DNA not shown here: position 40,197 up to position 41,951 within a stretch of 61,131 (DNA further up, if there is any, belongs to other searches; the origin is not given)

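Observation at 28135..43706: Sigma-54/GAF-controlled cluster of cytoplasmic sulfate-ester and haloalkane hydrolases with TAXI-TRAP uptake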

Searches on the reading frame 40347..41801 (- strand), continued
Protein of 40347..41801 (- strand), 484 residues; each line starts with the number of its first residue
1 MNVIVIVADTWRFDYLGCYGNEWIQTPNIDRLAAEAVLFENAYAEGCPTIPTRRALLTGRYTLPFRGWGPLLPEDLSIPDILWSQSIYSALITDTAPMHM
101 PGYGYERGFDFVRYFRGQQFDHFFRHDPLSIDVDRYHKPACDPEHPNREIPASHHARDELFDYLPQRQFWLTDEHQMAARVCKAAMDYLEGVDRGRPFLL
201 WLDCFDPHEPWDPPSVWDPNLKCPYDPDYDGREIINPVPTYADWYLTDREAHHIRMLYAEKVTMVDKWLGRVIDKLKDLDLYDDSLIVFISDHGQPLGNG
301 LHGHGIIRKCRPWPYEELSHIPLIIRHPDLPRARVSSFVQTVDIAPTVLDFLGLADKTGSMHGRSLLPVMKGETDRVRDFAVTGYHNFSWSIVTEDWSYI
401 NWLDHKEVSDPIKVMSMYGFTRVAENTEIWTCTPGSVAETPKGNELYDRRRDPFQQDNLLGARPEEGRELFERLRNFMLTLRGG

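Call 41: find_homologous_proteins(query=window:40347-41801:-, max_evalue=1e-20)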
Query window:40347-41801:- (484 aa): 2679 proteins with E <= 1e-20 among 8000 candidates; the best 120 are listed.
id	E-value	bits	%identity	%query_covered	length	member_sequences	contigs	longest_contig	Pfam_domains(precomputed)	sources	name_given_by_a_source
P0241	0.0e+0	1084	100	93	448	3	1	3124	PF16347.11,PF00884.29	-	-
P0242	3.0e-280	948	79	99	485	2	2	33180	PF01663.28,PF16347.11,PF00884.29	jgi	-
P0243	2.2e-266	903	73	100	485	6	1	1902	PF01663.28,PF16347.11,PF00884.29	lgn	-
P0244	3.6e-263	892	74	100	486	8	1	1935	PF01663.28,PF16347.11,PF00884.29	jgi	jgi:arylsulfatase A-like enzyme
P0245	1.1e-260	884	73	100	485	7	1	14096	PF01663.28,PF16347.11,PF00884.29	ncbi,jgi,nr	ncbi:MAG: sulfatase [Deltaproteobacteria bacterium]|nr:sulfatase [Deltaproteobacteria bacterium]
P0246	6.2e-260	881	73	100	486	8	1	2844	PF01663.28,PF16347.11,PF00884.29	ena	-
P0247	1.8e-258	877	72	100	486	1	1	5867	PF01663.28,PF16347.11,PF00884.29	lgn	-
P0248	7.4e-247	838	69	100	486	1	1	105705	PF02995.23,PF01663.28,PF16347.11,PF00884.29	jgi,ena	jgi:arylsulfatase A-like enzyme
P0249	1.8e-246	837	69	100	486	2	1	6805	PF01663.28,PF16347.11,PF00884.29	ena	-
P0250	1.8e-242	824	70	100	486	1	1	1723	PF01663.28,PF16347.11,PF00884.29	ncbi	-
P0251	5.1e-239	812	69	100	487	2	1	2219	PF01663.28,PF16347.11,PF00884.29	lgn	-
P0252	6.2e-239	812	69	100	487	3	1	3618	PF01663.28,PF16347.11,PF00884.29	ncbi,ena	-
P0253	3.7e-238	810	68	100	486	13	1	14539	PF01663.28,PF16347.11,PF00884.29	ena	-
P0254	1.2e-237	808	67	100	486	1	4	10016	PF01663.28,PF16347.11,PF00884.29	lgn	-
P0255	1.7e-235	801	67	100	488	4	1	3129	PF01663.28,PF16347.11,PF00884.29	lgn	-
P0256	5.8e-235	799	67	100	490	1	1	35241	PF01663.28,PF16347.11,PF00884.29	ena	-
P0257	4.8e-234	796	67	100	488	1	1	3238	PF01663.28,PF16347.11,PF00884.29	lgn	-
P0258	5.7e-234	796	67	100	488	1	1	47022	PF01663.28,PF16347.11,PF00884.29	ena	-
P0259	1.8e-231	788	65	100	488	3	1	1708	PF01663.28,PF16347.11,PF00884.29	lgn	-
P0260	1.1e-230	785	66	100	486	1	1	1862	PF01663.28,PF16347.11,PF00884.29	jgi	jgi:arylsulfatase A-like enzyme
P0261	4.2e-230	783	66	100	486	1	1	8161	PF02995.23,PF01663.28,PF16347.11,PF00884.29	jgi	-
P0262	5.4e-229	779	65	100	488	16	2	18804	PF01663.28,PF16347.11,PF00884.29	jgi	-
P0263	9.7e-227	772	64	100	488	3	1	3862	PF01663.28,PF16347.11,PF00884.29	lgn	-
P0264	1.5e-225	768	64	100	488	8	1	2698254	PF01663.28,PF16347.11,PF00884.29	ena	-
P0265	9.2e-225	765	64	100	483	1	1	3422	PF01663.28,PF16347.11,PF00884.29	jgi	jgi:arylsulfatase A-like enzyme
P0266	9.7e-225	765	64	100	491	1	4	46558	PF01663.28,PF16347.11,PF00884.29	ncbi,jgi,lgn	-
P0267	2.3e-224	764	64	100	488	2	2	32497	PF01663.28,PF16347.11,PF00884.29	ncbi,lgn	-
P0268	9.2e-223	759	63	100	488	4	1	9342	PF01663.28,PF16347.11,PF00884.29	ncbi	ncbi:MAG: sulfatase [Desulfobacterales bacterium]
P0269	5.3e-222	756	62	100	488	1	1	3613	PF01663.28,PF16347.11,PF00884.29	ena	-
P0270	6.8e-220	749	63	100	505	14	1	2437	PF01663.28,PF16347.11,PF00884.29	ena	-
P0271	5.6e-219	746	63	100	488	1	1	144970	PF01663.28,PF16347.11,PF00884.29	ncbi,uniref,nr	ncbi:sulfatase [Desulfatitalea alkaliphila]|uniref:Sulfatase n=1 Tax=Desulfatitalea alkaliphila TaxI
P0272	4.2e-218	743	63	100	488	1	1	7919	PF01663.28,PF16347.11,PF00884.29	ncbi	-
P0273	3.6e-214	730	59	100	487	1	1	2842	PF01663.28,PF16347.11,PF00884.29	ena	-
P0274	4.2e-214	730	61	100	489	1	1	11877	PF01663.28,PF16347.11,PF00884.29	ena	-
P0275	3.6e-210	717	58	100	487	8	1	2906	PF01663.28,PF16347.11,PF00884.29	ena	-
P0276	4.3e-210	717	62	100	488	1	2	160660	PF01663.28,PF16347.11,PF00884.29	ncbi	-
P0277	5.9e-209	713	61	100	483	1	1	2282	PF01663.28,PF16347.11,PF00884.29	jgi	jgi:arylsulfatase A-like enzyme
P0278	2.0e-207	708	59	100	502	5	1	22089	PF01663.28,PF16347.11,PF00884.29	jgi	-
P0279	1.4e-206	705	59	100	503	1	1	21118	PF01663.28,PF16347.11,PF00884.29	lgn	-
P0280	9.1e-206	703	59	100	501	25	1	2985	PF01663.28,PF16347.11,PF00884.29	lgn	-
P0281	1.6e-205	702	59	100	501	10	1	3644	PF01663.28,PF16347.11,PF00884.29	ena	-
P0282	4.2e-205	701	58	100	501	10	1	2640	PF01663.28,PF16347.11,PF00884.29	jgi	jgi:arylsulfatase A-like enzyme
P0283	9.4e-205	699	58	100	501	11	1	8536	PF01663.28,PF16347.11,PF00884.29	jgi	-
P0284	1.4e-204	699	59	100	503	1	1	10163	PF01663.28,PF16347.11,PF00884.29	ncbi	-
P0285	9.4e-204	696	59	100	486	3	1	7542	PF01663.28,PF16347.11,PF00884.29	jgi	jgi:arylsulfatase A-like enzyme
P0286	3.6e-203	694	58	100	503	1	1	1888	PF01663.28,PF16347.11,PF00884.29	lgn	-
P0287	1.1e-202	692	58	100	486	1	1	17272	PF01663.28,PF16347.11,PF00884.29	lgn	-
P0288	4.8e-202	690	58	100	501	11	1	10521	PF01663.28,PF16347.11,PF00884.29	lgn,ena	-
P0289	1.4e-201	689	58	100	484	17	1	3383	PF01663.28,PF16347.11,PF00884.29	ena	-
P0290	1.4e-200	686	57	100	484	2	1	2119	PF01663.28,PF16347.11,PF00884.29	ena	-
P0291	7.0e-200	683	58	100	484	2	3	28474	PF01663.28,PF16347.11,PF00884.29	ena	-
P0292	1.8e-198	679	59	100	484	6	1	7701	PF01663.28,PF16347.11,PF00884.29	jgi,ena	-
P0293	1.3e-196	673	71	80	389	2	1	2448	PF16347.11,PF00884.29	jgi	jgi:arylsulfatase A-like enzyme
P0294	3.2e-196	671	59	99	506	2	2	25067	PF01663.28,PF16347.11,PF00884.29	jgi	-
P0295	3.9e-195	668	56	100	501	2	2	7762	PF01663.28,PF16347.11,PF00884.29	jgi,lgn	jgi:arylsulfatase A-like enzyme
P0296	5.9e-195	667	58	100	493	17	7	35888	PF01663.28,PF16347.11,PF00884.29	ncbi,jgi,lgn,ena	-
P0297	6.0e-193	660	56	100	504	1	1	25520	PF01663.28,PF16347.11,PF00884.29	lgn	-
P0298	1.4e-192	659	56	100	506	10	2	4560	PF01663.28,PF16347.11,PF00884.29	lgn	-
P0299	1.2e-187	643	55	100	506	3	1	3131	PF01663.28,PF16347.11,PF00884.29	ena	-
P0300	1.3e-185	636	55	100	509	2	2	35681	PF01663.28,PF16347.11,PF00884.29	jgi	-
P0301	3.2e-185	635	56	99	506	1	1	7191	PF01663.28,PF16347.11,PF00884.29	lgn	-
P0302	1.3e-183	630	54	100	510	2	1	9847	PF01663.28,PF16347.11,PF00884.29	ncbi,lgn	ncbi:MAG: sulfatase, partial [Thermodesulfobacteriota bacterium]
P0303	5.0e-183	628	54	100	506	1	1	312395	PF01663.28,PF16347.11,PF00884.29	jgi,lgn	jgi:arylsulfatase A-like enzyme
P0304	5.1e-183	628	53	100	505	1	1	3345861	PF01663.28,PF16347.11,PF00884.29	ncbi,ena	-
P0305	5.1e-183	628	53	100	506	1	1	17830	PF01663.28,PF16347.11,PF00884.29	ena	-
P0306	1.6e-181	623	53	100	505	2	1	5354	PF01663.28,PF16347.11,PF00884.29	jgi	-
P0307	4.0e-181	621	54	100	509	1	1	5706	PF01663.28,PF16347.11,PF00884.29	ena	-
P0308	2.8e-180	619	53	99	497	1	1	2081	PF16347.11,PF00884.29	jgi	-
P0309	1.1e-178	613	52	100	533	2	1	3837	PF01663.28,PF16347.11,PF00884.29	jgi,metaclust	metaclust:\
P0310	3.3e-178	612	51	99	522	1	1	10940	PF16347.11,PF00884.29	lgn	-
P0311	8.9e-178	610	51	100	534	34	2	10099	PF01663.28,PF16347.11,PF00884.29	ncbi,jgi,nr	ncbi:MAG: sulfatase-like hydrolase/transferase [Deltaproteobacteria bacterium]|nr:sulfatase-like hyd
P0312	2.2e-176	606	51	100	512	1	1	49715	PF01663.28,PF16347.11,PF00884.29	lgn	-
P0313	3.5e-176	605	53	100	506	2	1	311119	PF01663.28,PF16347.11,PF00884.29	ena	-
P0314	2.4e-175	602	52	100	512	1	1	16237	PF01663.28,PF16347.11,PF00884.29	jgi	jgi:arylsulfatase A-like enzyme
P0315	3.6e-175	602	51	99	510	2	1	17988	PF01663.28,PF16347.11,PF00884.29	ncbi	-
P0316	2.0e-174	599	53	100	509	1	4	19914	PF01663.28,PF16347.11,PF00884.29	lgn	-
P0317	4.5e-174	598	51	100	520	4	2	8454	PF01663.28,PF16347.11,PF00884.29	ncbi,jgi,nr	ncbi:MAG: sulfatase [Deltaproteobacteria bacterium]|nr:sulfatase [Deltaproteobacteria bacterium] MBW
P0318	9.7e-174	597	52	99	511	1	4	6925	PF01663.28,PF16347.11,PF00884.29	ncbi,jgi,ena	-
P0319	1.2e-173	597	60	86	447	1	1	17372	PF01663.28,PF16347.11,PF00884.29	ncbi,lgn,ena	-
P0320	1.2e-173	597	52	99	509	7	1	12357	PF01663.28,PF16347.11,PF00884.29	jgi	jgi:arylsulfatase A-like enzyme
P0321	1.4e-173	596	51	99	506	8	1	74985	PF16347.11,PF00884.29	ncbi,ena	-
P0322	7.0e-172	591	52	99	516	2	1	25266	PF01663.28,PF16347.11,PF00884.29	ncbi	ncbi:sulfatase [Chloroflexota bacterium]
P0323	7.8e-172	591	53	96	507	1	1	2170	PF01663.28,PF16347.11,PF00884.29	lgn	-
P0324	2.4e-171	589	51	99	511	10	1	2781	PF01663.28,PF16347.11,PF00884.29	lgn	-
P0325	2.6e-171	589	51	99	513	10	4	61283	PF01663.28,PF16347.11,PF00884.29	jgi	jgi:arylsulfatase A-like enzyme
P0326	5.2e-171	588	52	99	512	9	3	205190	PF01663.28,PF16347.11,PF00884.29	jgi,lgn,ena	-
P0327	1.4e-170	587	51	99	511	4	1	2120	PF01663.28,PF16347.11,PF00884.29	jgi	jgi:arylsulfatase A-like enzyme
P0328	1.4e-170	587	50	99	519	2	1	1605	PF01663.28,PF16347.11,PF00884.29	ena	-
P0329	3.5e-170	585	49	100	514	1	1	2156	PF01663.28,PF16347.11,PF00884.29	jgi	jgi:arylsulfatase A-like enzyme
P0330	5.2e-170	585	50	100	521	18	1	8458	PF01663.28,PF16347.11,PF00884.29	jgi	jgi:arylsulfatase A-like enzyme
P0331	5.7e-169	581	51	99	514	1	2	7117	PF01663.28,PF16347.11,PF00884.29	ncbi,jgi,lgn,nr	ncbi:MAG: sulfatase [Chloroflexi bacterium]|nr:sulfatase [Chloroflexota bacterium]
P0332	1.1e-168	580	52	99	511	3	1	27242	PF01663.28,PF16347.11,PF00884.29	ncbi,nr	ncbi:MAG: sulfatase-like hydrolase/transferase [Proteobacteria bacterium]|nr:sulfatase-like hydrolas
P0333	1.7e-168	580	50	100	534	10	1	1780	PF01663.28,PF16347.11,PF00884.29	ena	-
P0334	4.3e-168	578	50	100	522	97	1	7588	PF01663.28,PF16347.11,PF00884.29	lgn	-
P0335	2.0e-167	576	49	99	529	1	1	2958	PF01663.28,PF16347.11,PF00884.29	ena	-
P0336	2.5e-167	576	50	100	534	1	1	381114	PF01663.28,PF16347.11,PF00884.29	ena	-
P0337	9.5e-167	574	50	100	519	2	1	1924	PF01663.28,PF16347.11,PF00884.29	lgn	-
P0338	1.2e-165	570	51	99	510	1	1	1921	PF01663.28,PF16347.11,PF00884.29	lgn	-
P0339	1.3e-165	570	50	99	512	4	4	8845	PF01663.28,PF16347.11,PF00884.29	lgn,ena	-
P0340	1.9e-164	566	49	99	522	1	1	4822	PF01663.28,PF16347.11,PF00884.29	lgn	-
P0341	3.3e-164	566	49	99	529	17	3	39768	PF01663.28,PF16347.11,PF00884.29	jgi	-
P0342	6.9e-164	565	48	100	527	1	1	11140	PF01663.28,PF16347.11,PF00884.29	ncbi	-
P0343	7.6e-164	564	49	99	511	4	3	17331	PF01663.28,PF16347.11,PF00884.29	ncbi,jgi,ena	-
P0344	1.7e-163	563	50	99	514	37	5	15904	PF01663.28,PF16347.11,PF00884.29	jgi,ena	jgi:arylsulfatase A-like enzyme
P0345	3.3e-163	562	49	99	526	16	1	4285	PF01663.28,PF16347.11,PF00884.29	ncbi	-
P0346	3.3e-163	562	49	100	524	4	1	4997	PF01663.28,PF16347.11,PF00884.29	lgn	-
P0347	1.7e-162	560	50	99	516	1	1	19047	PF01663.28,PF16347.11,PF00884.29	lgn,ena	-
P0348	1.9e-162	560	49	99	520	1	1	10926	PF01663.28,PF16347.11,PF00884.29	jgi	jgi:arylsulfatase A-like enzyme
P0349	1.2e-161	557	50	99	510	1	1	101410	PF01663.28,PF16347.11,PF00884.29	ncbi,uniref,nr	ncbi:sulfatase [Desulfoluna sp.]|uniref:sulfatase n=1 Tax=Desulfoluna sp. TaxID=2045199 RepID=UPI002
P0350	2.8e-161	556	48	100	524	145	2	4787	PF01663.28,PF16347.11,PF00884.29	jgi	jgi:arylsulfatase A-like enzyme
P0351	5.1e-161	555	47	100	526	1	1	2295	PF01663.28,PF16347.11,PF00884.29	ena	-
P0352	7.8e-161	554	47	100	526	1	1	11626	PF01663.28,PF16347.11,PF00884.29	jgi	jgi:arylsulfatase A-like enzyme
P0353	1.4e-160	554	49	98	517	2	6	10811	PF01663.28,PF16347.11,PF00884.29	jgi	-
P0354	1.7e-160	553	48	100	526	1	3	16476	PF01663.28,PF16347.11,PF00884.29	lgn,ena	-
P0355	1.7e-160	553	48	99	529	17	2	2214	PF01663.28,PF16347.11,PF00884.29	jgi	-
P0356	3.8e-160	552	47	100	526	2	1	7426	PF01663.28,PF16347.11,PF00884.29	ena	-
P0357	4.2e-160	552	47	100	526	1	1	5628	PF01663.28,PF16347.11,PF00884.29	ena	-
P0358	7.5e-160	551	48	99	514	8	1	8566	PF01663.28,PF16347.11,PF00884.29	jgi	jgi:arylsulfatase A-like enzyme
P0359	8.7e-160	551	47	100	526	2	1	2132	PF01663.28,PF16347.11,PF00884.29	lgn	-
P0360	1.1e-159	551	50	99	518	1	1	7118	PF01663.28,PF16347.11,PF00884.29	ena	-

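Call 59: find_related_loci(query=A3, collection=metagenome_contigs, flank=10000)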
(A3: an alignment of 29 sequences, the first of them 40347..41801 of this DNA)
Query A3 (484 aa) in metagenome_contigs; peptide patterns used: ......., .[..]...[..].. (x = any residue, [..] = any of these).
600 stretches matched a pattern (row limit reached: there are more); 570 encode a relative of the query (tblastn E <= 1e-3); the best 80 are kept; 80 distinct loci.
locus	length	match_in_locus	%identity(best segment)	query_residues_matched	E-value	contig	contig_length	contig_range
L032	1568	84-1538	64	1-482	0e+0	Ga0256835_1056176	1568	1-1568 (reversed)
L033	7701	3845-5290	59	1-482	0e+0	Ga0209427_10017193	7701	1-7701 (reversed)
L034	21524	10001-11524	51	2-482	6e-173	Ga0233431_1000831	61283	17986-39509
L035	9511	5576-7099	51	2-483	3e-170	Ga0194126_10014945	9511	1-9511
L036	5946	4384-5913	51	2-482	3e-172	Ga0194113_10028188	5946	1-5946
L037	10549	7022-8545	50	2-483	8e-170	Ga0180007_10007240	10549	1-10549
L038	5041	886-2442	48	2-482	3e-164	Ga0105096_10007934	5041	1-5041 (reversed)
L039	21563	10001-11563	47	2-483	5e-158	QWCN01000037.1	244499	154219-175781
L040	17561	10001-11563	47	2-483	9e-158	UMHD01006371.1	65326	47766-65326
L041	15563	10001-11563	47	2-483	8e-158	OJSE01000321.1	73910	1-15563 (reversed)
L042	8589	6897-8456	48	2-483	2e-157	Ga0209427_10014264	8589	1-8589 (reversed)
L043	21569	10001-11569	47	2-483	1e-156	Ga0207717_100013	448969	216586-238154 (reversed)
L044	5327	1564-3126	47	2-484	6e-158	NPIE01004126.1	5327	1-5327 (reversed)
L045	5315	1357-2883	47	2-482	2e-157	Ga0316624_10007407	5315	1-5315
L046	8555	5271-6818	47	2-483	1e-153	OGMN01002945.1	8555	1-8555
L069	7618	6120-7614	57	1-482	3e-179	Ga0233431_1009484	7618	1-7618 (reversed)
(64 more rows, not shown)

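Call 62: find_encoding_contigs(protein=P0242, flank=10000, max_places=2)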
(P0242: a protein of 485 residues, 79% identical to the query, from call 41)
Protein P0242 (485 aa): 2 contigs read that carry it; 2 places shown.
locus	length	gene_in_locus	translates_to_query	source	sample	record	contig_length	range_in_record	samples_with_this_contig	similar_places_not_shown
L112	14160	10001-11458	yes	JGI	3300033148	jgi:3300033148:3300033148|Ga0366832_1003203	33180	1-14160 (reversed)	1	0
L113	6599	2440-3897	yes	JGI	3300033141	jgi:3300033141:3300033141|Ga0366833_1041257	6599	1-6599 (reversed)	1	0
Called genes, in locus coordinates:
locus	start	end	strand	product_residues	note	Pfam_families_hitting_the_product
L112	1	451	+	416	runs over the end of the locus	PF00108:Thiolase_N, PF02803:Thiolase_C, PF22691:Thiolase_C_1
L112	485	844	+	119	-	PF07045:DUF1330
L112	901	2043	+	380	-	PF13417:GST_N_3 (weak)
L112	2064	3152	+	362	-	PF00724:Oxidored_FMN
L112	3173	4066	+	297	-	PF00478:IMPDH (weak), PF03060:NMO, PF01070:FMN_dh (weak)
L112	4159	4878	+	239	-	PF00378:ECH_1, PF16113:ECH_2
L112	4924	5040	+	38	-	-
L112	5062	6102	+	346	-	-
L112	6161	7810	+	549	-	PF00884:Sulfatase, PF01663:Phosphodiest (faint), PF16347:SGSH_C (weak)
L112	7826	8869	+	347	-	-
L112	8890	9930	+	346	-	-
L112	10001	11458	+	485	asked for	PF00884:Sulfatase, PF01663:Phosphodiest (weak), PF16347:SGSH_C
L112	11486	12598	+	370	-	PF13237:Fer4_10 (weak), PF14697:Fer4_21 (weak), PF12838:Fer4_7 (weak), PF13187:Fer4_9 (weak), PF00037:Fer4, PF12797:Fer4_2 (weak), PF12837:Fer4_6 (weak)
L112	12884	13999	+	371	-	-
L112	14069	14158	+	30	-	?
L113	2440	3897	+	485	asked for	PF00884:Sulfatase, PF01663:Phosphodiest (weak), PF16347:SGSH_C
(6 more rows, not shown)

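Call 63: find_encoding_contigs(protein=P0248, flank=10000, max_places=1)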
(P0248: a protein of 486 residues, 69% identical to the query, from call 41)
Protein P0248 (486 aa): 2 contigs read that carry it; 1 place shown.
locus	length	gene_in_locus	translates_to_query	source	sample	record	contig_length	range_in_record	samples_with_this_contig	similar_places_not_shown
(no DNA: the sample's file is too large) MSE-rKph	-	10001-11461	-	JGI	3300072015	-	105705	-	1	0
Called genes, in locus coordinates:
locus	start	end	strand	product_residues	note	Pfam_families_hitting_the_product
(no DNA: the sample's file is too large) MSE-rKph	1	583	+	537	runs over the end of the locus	PF01039:Carboxyl_trans, PF03255:ACCA (weak)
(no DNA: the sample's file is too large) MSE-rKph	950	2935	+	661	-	PF00289:Biotin_carb_N, PF02786:CPSase_L_D2, PF07478:Dala_Dala_lig_C, PF02785:Biotin_carb_C, PF00364:Biotin_lipoyl, PF25973:BSH_CzcB (faint)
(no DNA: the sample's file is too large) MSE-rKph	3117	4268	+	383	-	PF02771:Acyl-CoA_dh_N, PF02770:Acyl-CoA_dh_M, PF00441:Acyl-CoA_dh_1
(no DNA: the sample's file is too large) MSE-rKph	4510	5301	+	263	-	PF11716:MDMPI_N, PF12867:DinB_2 (weak), PF07398:MDMPI_C (weak), PF08608:Wyosine_form (weak)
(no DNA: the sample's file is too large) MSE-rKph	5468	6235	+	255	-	PF00378:ECH_1, PF16113:ECH_2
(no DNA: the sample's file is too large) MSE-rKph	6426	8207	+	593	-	PF07287:AtuA, PF23544:AtuA_ferredoxin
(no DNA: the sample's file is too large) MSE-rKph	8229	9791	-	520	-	PF01078:Mg_chelatase (faint), PF00158:Sigma54_activat, PF14532:Sigma54_activ_2, PF07728:AAA_5 (weak), PF25601:AAA_lid_14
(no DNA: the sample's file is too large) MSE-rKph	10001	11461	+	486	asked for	PF00884:Sulfatase, PF01663:Phosphodiest (faint), PF02995:DUF229 (weak), PF16347:SGSH_C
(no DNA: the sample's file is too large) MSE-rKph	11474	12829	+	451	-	PF00753:Lactamase_B, PF14863:Alkyl_sulf_dimr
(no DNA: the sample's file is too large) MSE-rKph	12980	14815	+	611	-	PF06808:DctM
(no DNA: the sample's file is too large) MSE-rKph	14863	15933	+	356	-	PF16868:NMT1_3 (weak), PF09084:NMT1 (weak)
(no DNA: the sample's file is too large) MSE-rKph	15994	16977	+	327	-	PF07992:Pyr_redox_2, PF12831:FAD_oxidored (weak), PF13738:Pyr_redox_3, PF00070:Pyr_redox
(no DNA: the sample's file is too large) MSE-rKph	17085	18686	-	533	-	PF07696:7TMR-DISMED2, PF07695:7TMR-DISM_7TM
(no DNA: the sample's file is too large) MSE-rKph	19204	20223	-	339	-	PF01565:FAD_binding_4, PF02873:MurB_C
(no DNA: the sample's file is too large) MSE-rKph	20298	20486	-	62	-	-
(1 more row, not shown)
